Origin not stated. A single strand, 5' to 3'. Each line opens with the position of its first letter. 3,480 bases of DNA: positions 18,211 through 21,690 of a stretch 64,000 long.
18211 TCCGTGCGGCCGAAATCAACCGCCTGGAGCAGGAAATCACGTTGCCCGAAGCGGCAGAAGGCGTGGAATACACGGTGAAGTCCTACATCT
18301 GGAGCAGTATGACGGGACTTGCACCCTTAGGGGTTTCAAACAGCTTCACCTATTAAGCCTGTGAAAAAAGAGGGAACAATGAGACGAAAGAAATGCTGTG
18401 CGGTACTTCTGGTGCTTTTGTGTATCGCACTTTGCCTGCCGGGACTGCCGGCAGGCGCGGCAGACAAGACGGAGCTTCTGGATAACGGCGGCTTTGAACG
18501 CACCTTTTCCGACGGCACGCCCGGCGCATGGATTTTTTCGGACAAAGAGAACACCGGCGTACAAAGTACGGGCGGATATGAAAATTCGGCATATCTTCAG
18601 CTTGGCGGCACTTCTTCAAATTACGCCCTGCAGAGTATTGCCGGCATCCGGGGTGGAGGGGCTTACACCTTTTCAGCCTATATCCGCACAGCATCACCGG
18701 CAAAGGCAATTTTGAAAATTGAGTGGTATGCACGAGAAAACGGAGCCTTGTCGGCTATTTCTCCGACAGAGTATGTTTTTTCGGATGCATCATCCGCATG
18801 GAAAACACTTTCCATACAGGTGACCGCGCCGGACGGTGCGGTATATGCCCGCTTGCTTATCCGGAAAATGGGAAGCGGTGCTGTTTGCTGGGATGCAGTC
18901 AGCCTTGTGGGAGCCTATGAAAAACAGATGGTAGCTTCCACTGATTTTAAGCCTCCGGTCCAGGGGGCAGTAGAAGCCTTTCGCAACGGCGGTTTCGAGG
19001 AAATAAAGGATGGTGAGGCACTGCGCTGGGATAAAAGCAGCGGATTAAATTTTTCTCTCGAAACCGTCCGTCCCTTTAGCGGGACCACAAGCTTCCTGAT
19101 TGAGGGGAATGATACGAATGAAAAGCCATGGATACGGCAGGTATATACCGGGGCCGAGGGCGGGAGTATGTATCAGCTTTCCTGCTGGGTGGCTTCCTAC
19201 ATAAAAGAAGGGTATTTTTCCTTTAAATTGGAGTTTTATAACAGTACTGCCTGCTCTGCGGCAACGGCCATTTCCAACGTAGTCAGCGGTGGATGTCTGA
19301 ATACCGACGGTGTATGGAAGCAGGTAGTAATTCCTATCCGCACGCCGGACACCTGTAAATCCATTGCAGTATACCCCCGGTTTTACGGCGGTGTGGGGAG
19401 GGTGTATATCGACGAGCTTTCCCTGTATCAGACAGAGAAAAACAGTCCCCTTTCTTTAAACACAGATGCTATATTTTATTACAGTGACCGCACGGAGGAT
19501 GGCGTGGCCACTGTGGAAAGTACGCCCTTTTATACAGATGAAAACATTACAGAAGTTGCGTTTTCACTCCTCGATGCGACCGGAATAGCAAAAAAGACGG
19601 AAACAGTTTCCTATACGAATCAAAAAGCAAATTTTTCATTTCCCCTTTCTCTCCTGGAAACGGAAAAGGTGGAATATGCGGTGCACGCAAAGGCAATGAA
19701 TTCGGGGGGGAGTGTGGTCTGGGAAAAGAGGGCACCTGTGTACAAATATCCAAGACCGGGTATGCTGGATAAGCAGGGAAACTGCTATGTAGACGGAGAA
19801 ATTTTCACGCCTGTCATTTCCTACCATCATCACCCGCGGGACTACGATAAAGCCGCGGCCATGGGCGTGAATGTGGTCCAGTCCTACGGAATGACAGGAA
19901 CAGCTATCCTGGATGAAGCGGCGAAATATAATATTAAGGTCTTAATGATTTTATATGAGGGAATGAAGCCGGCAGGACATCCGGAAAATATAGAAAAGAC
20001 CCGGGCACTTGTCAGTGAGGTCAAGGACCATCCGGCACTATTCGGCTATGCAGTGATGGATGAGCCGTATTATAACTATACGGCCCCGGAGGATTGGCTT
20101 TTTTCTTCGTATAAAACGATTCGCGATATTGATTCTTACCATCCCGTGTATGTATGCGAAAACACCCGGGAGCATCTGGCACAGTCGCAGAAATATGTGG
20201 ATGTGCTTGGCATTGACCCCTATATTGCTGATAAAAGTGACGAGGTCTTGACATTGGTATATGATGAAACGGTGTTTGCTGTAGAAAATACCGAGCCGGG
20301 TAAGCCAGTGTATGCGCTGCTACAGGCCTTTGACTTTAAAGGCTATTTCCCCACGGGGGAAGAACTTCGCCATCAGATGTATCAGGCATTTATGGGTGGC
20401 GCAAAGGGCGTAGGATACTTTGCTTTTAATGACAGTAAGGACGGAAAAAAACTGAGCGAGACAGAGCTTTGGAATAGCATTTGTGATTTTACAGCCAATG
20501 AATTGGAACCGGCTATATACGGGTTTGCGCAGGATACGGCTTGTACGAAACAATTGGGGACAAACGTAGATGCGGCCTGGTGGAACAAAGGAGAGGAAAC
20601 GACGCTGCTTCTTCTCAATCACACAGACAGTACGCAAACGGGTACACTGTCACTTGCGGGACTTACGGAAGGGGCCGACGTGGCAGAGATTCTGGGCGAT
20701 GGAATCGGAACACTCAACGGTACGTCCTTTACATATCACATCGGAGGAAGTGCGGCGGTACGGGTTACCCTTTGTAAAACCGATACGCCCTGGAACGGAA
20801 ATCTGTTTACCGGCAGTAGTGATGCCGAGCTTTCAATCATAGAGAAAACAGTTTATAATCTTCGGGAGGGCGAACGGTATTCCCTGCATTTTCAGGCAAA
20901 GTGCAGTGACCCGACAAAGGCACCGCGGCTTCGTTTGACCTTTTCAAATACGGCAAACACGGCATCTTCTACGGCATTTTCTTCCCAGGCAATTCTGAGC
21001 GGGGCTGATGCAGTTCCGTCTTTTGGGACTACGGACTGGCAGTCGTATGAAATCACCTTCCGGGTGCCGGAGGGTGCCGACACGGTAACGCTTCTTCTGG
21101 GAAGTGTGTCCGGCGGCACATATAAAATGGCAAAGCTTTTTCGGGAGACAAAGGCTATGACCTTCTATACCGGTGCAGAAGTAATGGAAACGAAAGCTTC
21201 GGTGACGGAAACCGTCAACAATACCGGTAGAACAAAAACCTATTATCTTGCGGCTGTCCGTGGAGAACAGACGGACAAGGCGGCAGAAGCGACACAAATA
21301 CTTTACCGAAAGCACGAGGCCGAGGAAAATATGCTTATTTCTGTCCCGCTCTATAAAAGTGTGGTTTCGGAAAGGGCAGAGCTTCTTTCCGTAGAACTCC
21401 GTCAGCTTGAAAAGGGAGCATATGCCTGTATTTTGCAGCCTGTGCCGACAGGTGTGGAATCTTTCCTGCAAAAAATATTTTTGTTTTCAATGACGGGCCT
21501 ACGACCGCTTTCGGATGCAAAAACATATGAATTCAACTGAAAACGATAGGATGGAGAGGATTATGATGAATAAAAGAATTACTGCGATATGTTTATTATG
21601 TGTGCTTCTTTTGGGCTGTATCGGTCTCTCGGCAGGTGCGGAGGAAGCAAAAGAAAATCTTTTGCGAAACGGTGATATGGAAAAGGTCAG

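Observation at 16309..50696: Two architecturally parallel operons encode six secreted CBM-CBM-barrel paralogs plus two CBM-only proteins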

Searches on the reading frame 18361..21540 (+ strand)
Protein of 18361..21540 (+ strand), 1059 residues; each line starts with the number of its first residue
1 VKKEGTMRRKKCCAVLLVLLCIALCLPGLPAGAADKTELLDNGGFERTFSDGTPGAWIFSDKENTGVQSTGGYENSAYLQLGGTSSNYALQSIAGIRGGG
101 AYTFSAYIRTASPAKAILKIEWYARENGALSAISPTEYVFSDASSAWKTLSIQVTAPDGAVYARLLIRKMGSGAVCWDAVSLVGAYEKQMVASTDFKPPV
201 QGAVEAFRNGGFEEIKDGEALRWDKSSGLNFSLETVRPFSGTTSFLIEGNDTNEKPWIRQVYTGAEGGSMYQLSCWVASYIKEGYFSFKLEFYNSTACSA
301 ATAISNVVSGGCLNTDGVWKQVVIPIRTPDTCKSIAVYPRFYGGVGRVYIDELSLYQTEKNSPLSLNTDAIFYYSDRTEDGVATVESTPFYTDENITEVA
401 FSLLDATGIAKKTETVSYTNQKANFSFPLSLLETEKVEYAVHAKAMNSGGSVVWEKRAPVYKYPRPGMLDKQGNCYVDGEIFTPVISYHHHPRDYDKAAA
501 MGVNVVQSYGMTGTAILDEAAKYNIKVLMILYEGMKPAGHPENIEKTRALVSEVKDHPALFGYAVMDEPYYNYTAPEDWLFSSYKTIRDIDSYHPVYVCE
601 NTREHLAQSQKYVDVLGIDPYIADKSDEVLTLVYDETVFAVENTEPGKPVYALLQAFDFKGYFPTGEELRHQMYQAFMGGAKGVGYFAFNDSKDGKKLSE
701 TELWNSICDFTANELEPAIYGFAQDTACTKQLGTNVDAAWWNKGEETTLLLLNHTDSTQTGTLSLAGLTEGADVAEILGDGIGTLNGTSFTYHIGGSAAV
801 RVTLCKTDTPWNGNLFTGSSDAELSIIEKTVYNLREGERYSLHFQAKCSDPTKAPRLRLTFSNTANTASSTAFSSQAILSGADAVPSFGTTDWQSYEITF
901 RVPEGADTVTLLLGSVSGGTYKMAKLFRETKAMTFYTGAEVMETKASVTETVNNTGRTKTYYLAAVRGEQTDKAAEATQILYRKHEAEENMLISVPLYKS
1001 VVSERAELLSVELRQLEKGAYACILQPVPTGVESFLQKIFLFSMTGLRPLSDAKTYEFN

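Call 5: search_protein_families(library=pfam, proteins=[window:18361-21540:+], max_evalue=0.01)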
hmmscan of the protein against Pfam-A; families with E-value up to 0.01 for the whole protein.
window:18361-21540:+ (1059 aa): 1 family
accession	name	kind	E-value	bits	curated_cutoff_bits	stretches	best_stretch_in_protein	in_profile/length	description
PF02018.23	CBM_4_9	-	4.8e-12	46.9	25.9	1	45-160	5-122/136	Carbohydrate binding domain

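Call 6: search_protein_families(library=ncbifam, proteins=[window:18361-21540:+], max_evalue=0.01)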
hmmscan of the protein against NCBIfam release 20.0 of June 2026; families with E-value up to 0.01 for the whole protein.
window:18361-21540:+ (1059 aa): 1 family
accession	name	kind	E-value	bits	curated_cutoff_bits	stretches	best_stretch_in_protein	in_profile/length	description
NF041462.1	GalA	equivalog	0.0042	15.3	900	1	500-644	338-479/763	beta-galactosidase GalA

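Call 12: search_solved_structures(query=window:18361-21540:+, max_evalue=1, show_alignments=2)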
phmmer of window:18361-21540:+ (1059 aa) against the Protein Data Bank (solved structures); distinct sequences matched with E-value up to 1: 4.
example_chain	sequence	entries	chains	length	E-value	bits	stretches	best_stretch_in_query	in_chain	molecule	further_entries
9oro_A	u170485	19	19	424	0.00014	22.9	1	495-619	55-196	Glycoside hydrolase family 158 | GH158(Pro)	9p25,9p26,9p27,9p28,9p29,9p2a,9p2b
6xxw_A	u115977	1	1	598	0.00074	20.5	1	542-626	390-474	Beta-glucuronidase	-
3azr_A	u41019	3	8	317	0.34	11.7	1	537-598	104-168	Endoglucanase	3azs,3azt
3amc_A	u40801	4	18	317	0.34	11.7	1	537-598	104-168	Endoglucanase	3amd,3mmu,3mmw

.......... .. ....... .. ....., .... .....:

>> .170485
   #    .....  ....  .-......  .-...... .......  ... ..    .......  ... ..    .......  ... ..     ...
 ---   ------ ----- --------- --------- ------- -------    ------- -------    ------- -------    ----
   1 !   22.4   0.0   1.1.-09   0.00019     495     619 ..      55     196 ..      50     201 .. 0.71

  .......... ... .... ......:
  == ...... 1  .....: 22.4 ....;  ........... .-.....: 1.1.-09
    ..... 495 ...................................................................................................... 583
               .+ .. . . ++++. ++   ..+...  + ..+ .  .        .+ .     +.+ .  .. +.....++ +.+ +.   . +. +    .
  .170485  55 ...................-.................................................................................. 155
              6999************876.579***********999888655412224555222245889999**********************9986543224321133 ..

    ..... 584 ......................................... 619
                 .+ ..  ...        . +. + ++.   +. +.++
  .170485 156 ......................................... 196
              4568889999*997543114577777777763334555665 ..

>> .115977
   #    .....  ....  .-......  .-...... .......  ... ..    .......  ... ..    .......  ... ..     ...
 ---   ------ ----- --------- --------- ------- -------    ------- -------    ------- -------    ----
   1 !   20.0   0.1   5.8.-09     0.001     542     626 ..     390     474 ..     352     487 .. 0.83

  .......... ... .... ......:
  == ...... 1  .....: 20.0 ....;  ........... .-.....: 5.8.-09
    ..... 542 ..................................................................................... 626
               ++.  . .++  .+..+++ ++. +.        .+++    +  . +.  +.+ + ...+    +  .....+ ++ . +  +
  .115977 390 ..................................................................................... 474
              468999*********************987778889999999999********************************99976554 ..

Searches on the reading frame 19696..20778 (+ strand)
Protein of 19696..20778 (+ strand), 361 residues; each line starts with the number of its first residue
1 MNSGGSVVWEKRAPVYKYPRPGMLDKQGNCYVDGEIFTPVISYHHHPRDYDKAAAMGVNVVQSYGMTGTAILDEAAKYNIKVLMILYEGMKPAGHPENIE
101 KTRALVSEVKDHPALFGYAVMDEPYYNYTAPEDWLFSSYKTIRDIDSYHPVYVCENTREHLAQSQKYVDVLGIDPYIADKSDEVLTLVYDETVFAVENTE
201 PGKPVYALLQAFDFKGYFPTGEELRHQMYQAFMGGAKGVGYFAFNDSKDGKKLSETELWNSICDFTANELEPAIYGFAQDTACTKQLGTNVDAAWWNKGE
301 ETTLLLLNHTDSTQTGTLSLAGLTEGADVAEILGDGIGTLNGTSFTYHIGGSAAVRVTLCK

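Call 14: find_homologous_proteins(query=window:19696-20778:+, max_evalue=0.001)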
Query window:19696-20778:+ (361 aa): 4 proteins with E <= 0.001 among 3307 candidates.
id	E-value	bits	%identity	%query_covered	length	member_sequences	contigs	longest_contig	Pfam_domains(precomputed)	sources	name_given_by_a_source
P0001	7.9e-41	158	36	73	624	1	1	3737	-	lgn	-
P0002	3.3e-34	137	35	78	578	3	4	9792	PF00395.26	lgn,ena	-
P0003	8.3e-8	50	28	67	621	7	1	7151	-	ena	-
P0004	2.5e-6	45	24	87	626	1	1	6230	-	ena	-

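Call 67: find_encoding_contigs(protein=P0003, flank=10000, max_places=3)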
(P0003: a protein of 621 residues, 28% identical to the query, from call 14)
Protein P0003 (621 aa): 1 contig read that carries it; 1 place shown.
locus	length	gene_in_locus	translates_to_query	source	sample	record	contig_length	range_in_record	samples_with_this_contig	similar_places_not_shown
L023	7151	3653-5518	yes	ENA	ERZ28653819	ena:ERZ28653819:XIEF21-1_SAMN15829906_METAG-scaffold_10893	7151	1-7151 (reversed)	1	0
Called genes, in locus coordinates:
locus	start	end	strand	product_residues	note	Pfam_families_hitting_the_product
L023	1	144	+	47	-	?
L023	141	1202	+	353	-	PF00392:GntR, PF13377:Peripla_BP_3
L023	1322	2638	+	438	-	-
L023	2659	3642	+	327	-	-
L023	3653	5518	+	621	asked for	-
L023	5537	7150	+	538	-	?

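Call 69: find_encoding_contigs(protein=P0002, flank=10000, max_places=3)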
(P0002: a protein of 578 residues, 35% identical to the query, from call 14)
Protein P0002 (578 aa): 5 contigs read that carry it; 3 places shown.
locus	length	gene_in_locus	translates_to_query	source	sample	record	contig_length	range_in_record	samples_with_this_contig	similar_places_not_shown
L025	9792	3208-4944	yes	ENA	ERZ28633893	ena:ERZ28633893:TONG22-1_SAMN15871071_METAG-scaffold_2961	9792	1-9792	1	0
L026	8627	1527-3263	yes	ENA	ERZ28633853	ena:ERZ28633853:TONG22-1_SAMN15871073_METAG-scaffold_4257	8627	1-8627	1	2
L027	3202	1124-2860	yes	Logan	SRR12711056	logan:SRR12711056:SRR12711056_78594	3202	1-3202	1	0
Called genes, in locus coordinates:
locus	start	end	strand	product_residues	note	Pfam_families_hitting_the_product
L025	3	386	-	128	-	?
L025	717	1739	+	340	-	-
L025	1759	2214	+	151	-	-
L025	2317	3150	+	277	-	-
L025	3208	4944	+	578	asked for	PF00395:SLH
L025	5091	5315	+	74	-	-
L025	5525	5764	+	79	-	-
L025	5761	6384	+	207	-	PF01261:AP_endonuc_2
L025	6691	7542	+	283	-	PF02522:Antibiotic_NAT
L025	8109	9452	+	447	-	PF01527:HTH_Tnp_1 (faint), PF13384:HTH_23 (faint), PF13518:HTH_28, PF13518:HTH_28 (weak), PF13276:HTH_21, PF00665:rve, PF13683:rve_3, PF13333:rve_2, +2 more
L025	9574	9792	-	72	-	?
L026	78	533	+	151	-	-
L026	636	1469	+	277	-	-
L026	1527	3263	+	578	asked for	PF00395:SLH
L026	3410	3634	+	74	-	-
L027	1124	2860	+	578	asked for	PF00395:SLH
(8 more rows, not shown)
